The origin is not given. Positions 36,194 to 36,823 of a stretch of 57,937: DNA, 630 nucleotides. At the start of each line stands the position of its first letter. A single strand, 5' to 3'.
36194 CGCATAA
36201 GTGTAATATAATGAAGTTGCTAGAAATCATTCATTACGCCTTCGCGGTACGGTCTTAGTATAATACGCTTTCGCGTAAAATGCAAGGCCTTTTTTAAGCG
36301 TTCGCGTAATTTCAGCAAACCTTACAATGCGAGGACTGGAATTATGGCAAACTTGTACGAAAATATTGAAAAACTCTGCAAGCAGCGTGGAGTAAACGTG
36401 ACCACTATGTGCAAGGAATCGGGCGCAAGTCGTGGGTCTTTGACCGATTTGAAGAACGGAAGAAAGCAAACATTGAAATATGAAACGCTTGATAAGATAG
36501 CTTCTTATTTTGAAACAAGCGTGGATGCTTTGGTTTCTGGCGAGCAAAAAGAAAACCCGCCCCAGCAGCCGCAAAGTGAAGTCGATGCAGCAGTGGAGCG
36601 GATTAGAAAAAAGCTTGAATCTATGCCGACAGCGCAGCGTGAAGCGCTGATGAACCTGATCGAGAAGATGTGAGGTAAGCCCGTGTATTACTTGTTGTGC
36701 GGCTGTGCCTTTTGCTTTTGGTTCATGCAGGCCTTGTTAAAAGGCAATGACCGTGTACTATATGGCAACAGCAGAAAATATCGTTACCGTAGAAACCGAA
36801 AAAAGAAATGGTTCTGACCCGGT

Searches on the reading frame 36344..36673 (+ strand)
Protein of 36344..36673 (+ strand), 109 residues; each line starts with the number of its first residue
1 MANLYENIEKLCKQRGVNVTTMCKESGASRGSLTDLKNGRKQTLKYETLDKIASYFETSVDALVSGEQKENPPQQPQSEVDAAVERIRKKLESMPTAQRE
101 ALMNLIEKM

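Call 75: search_protein_families(library=ncbifam, max_evalue=0.001, proteins=[window:36344-36673:+])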
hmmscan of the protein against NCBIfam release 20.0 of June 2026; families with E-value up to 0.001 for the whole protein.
window:36344-36673:+ (109 aa): 1 family
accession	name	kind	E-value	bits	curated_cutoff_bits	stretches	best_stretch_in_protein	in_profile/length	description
NF041951.1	phage_RstR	subfamily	4.1e-07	30.3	80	1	4-108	3-98/108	RstR family transcriptional repressor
